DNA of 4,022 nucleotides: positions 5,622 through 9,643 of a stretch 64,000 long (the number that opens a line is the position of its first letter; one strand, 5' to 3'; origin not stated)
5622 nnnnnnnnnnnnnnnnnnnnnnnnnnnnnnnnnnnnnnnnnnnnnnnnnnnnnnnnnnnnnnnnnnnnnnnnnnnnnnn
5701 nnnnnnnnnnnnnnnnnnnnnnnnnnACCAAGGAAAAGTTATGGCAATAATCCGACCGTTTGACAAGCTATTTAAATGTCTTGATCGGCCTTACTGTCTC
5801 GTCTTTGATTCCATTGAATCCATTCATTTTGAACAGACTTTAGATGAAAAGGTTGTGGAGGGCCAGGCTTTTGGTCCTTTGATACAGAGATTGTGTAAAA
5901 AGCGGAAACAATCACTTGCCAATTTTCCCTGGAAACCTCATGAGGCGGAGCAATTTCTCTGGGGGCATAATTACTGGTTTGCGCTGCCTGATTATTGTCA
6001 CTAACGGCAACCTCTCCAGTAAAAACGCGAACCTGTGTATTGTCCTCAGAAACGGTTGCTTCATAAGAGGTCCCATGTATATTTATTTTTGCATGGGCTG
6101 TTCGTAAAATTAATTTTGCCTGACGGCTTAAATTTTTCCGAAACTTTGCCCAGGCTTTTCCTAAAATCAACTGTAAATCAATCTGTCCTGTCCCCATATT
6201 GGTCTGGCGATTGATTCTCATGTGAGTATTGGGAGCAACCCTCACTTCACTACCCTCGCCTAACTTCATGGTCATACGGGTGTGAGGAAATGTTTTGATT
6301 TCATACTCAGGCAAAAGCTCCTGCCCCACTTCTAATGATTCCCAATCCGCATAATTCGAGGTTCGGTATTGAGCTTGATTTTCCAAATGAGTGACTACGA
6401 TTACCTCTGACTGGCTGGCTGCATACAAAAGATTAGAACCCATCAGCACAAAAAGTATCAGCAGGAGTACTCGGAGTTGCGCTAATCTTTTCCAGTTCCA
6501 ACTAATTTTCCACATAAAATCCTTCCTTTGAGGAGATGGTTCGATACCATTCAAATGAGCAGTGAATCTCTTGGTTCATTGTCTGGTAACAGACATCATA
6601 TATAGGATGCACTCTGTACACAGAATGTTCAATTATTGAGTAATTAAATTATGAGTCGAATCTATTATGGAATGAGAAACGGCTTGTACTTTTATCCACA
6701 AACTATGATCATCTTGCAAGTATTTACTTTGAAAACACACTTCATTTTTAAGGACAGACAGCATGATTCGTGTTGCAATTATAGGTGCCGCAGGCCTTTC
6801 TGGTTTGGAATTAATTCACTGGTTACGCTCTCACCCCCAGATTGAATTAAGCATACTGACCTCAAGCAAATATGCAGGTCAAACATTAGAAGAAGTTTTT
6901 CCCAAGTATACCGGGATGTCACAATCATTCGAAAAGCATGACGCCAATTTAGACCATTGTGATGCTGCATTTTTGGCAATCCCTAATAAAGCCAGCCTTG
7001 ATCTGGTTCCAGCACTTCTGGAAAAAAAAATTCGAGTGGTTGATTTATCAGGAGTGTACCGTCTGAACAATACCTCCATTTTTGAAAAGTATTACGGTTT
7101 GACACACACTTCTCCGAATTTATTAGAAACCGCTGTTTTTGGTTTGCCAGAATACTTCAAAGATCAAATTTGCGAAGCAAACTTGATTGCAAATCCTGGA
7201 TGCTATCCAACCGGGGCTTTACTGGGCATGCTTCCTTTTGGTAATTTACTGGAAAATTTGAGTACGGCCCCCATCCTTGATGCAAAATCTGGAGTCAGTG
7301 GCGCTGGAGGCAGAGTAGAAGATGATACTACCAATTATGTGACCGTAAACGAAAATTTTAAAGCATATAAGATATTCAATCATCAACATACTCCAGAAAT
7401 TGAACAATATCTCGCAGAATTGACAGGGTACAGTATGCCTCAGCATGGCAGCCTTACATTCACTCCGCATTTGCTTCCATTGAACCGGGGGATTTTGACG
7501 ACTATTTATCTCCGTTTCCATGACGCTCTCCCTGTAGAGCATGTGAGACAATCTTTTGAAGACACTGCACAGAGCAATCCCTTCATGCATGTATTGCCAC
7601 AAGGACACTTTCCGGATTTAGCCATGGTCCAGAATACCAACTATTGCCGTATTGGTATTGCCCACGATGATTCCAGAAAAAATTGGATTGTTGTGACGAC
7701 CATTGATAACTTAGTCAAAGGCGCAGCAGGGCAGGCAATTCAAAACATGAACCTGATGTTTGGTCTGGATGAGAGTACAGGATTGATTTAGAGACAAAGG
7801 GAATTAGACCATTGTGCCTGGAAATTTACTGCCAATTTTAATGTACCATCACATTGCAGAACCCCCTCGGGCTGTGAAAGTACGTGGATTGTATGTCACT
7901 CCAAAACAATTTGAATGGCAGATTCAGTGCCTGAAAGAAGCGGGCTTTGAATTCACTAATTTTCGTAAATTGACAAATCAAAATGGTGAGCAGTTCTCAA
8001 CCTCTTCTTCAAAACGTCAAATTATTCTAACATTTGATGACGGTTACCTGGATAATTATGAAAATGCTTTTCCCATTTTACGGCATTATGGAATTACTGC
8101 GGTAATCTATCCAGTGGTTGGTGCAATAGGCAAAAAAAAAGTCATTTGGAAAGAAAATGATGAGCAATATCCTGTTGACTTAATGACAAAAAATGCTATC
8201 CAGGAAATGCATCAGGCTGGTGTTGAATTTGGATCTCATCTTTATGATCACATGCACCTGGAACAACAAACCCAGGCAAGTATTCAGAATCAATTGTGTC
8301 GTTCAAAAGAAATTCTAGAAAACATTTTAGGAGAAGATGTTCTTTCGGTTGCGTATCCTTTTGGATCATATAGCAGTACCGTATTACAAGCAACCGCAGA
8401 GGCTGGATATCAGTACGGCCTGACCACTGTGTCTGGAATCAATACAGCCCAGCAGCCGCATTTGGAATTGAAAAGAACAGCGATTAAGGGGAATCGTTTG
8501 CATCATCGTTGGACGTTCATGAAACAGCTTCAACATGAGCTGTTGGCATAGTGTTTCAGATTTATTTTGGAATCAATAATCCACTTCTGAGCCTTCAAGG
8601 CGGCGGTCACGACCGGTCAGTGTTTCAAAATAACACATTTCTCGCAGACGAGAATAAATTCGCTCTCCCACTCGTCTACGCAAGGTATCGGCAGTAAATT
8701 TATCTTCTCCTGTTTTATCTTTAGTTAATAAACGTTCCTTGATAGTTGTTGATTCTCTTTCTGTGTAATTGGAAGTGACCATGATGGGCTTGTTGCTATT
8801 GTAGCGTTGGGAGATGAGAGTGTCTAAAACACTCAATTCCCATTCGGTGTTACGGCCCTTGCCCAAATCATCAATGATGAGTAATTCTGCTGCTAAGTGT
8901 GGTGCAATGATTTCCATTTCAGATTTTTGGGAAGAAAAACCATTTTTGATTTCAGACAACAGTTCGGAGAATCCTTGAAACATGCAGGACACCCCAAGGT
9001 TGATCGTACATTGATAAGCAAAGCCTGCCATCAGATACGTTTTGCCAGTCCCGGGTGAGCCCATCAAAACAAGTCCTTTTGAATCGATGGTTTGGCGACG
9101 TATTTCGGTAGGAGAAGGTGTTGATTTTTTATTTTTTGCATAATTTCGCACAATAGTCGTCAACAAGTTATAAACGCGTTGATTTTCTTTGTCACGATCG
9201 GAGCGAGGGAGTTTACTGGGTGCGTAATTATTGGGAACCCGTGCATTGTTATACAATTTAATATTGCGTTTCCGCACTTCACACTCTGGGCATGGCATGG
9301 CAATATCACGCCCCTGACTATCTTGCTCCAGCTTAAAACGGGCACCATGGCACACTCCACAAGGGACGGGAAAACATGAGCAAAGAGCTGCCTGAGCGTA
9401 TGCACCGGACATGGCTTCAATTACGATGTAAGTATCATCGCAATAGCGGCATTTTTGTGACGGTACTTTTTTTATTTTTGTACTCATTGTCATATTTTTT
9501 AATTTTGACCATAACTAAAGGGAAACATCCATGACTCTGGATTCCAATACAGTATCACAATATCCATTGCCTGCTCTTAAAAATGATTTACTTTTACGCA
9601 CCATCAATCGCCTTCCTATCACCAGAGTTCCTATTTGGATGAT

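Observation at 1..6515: Candidate four-gene nucleotide-signalling operon: FecR, class-I-cyclase-like NTase, unknown 503-aa protein, REC-PAS kinase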

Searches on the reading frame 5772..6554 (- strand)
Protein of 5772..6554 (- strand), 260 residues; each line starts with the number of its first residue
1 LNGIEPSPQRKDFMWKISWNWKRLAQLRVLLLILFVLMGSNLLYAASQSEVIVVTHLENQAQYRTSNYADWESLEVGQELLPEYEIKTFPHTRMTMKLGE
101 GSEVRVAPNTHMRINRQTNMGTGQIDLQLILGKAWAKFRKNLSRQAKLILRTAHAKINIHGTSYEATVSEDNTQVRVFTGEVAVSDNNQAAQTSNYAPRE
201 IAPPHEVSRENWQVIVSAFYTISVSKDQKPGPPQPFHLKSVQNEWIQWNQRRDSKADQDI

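Call 7: search_protein_families(library=pfam, proteins=[window:5772-6554:-], max_evalue=0.1)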
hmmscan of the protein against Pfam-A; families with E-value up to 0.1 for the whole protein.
window:5772-6554:- (260 aa): 2 families
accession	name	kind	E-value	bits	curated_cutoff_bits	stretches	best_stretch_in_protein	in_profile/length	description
PF04773.18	FecR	-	2.5e-12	47.5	24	1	85-182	2-96/97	FecR protein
PF02722.21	MOSP_C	-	0.085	13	25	0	91-174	54-138/205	Major Outer Sheath Protein C-terminal domain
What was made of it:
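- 5772..6515 (-): Exported FecR-domain protein, 247 aa: a cleavable signal peptide then a FecR domain, with no anti-sigma domain. PF04773, E 2.5e-12 (call 7).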

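Call 8: search_protein_families(library=ncbifam, proteins=[window:5772-6554:-], max_evalue=0.1)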
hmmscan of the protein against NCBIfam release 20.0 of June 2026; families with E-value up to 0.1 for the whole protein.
window:5772-6554:- (260 aa): 3 families
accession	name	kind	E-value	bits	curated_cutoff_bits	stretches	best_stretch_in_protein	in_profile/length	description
NF047849.1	Lsa33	exception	4.3e-13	49.1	420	1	76-193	53-173/310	surface adhesin Lsa33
NF033165.1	lipo_LipL45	exception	2.4e-07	30.1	350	1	73-190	60-179/391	lipoprotein LipL45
NF047528.1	LIMLP_03685_anti-sigma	equivalog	0.015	14.5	200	1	103-236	134-226/347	LIMLP_03685 family anti-sigma factor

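Call 63: search_protein_families(library=padloc, proteins=[window:5775-6515:-], max_evalue=0.1)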
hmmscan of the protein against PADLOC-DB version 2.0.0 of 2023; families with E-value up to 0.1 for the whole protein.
window:5775-6515:- (247 aa): 0 families

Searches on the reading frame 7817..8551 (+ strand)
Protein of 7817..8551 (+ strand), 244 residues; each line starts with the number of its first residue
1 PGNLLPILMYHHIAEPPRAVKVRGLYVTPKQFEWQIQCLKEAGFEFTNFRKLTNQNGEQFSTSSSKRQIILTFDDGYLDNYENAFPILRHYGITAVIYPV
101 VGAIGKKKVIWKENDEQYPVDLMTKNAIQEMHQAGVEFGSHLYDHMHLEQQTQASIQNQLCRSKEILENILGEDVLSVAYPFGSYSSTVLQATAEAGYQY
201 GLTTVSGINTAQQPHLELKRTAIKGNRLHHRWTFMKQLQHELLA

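Call 84: search_protein_families(library=pfam, proteins=[window:7817-8551:+], max_evalue=0.001)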
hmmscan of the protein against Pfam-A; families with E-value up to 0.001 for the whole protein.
window:7817-8551:+ (244 aa): 1 family
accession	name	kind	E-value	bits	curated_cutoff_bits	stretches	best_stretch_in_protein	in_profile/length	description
PF01522.26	Polysacc_deac_1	-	4.1e-29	101.5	23.1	1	64-200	4-123/124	Polysaccharide deacetylase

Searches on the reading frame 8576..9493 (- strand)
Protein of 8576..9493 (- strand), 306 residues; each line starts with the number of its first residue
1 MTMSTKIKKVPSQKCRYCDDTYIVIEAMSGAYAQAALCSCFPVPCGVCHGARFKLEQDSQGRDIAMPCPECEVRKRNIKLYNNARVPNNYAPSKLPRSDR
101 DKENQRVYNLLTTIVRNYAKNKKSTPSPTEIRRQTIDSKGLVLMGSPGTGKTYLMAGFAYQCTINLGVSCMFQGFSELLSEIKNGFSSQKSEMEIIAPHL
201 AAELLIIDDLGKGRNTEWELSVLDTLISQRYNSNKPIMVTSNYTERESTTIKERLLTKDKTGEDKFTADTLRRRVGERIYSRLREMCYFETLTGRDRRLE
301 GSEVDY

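Call 84: search_protein_families(library=pfam, proteins=[window:8576-9493:-], max_evalue=0.001)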
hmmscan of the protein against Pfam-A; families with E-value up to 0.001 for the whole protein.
window:8576-9493:- (306 aa): 3 families
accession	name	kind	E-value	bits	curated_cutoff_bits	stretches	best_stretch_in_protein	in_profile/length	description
PF01695.23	IstB_IS21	-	1.4e-11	44.8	24.1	1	138-244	92-195/238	IstB-like ATP binding protein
PF03969.22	AFG1_ATPase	-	6.3e-05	22.5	27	1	132-211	55-136/361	AFG1-like ATPase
PF00004.35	AAA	-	0.0008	20.3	21.2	0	142-239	2-106/131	ATPase family associated with various cellular activities (AAA)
